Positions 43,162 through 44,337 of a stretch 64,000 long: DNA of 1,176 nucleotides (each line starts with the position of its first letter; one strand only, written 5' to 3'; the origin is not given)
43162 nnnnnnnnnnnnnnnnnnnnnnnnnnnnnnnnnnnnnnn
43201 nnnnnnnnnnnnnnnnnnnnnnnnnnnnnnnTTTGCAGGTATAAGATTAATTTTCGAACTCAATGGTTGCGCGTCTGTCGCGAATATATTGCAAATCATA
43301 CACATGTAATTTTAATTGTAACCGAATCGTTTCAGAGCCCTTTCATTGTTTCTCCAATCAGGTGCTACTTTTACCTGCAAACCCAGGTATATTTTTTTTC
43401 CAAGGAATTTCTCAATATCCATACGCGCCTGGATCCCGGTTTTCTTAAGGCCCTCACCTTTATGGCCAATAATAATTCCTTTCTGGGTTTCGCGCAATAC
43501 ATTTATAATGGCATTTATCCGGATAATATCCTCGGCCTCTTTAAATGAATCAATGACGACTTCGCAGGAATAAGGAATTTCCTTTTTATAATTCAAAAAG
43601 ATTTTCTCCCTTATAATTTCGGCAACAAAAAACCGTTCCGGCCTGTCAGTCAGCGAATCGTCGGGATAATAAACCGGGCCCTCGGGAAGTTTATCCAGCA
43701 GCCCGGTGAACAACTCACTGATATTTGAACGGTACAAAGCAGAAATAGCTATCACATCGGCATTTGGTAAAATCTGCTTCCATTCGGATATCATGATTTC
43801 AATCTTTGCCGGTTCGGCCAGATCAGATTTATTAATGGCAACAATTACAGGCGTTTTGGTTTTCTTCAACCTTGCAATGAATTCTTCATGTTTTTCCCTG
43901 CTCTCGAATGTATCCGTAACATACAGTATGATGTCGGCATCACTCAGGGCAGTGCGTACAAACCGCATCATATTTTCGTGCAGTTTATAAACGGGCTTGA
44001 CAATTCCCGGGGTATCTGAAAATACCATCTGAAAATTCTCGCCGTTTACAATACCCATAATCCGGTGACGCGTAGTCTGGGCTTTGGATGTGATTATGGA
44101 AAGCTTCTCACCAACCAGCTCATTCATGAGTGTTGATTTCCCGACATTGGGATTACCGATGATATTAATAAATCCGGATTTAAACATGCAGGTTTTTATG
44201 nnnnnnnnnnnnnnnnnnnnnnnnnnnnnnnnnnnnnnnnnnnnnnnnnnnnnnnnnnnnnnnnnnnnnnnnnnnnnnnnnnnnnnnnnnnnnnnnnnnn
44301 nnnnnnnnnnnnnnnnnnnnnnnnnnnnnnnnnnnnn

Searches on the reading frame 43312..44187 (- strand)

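Call 6: search_protein_families(library=pfam, proteins=[window:43312-44187:-], max_evalue=0.01)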
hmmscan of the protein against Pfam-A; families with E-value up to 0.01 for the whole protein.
window:43312-44187:- (291 aa): 13 families
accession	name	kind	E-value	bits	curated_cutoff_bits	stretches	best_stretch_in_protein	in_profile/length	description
PF01926.29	MMR_HSR1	-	1.1e-24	87.1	21.9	1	7-120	2-113/113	50S ribosome-binding GTPase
PF07650.23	KH_2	-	8.3e-18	64.4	22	1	203-279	1-78/78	KH domain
PF02421.24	FeoB_N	-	1.5e-16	60.8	27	1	7-160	3-153/156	Ferrous iron transport protein B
PF00009.33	GTP_EFTU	-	5e-11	43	26.5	1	18-168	41-187/188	Elongation factor Tu GTP binding domain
PF00350.29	Dynamin_N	-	5e-09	36.8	27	2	53-119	102-165/168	Dynamin family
PF03193.22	RsgA_GTPase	-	5.2e-08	33.3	30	1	5-63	107-169/174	RsgA GTPase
PF10662.15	PduV-EutP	-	1.3e-07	32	21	1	8-161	5-139/143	Ethanolamine utilisation - propanediol utilisation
PF00071.28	Ras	-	3e-07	30.6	21.6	1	9-167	4-160/162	Ras family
PF03029.23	ATP_bind_1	-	7.3e-05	23.1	27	1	51-132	91-179/240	Conserved hypothetical ATP binding protein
PF08477.19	Roc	-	7.5e-05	23.4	27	1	8-122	3-119/119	Ras of Complex, Roc, domain of DAPkinase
PF09439.16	SRPRB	-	0.00048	20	25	1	7-133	6-130/178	Signal recognition particle receptor beta subunit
PF04548.22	AIG1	-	0.0019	18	27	1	9-109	5-109/212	AIG1 family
PF02492.25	cobW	-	0.0065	16.5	20.7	0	47-146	78-179/180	CobW/HypB/UreG, nucleotide-binding domain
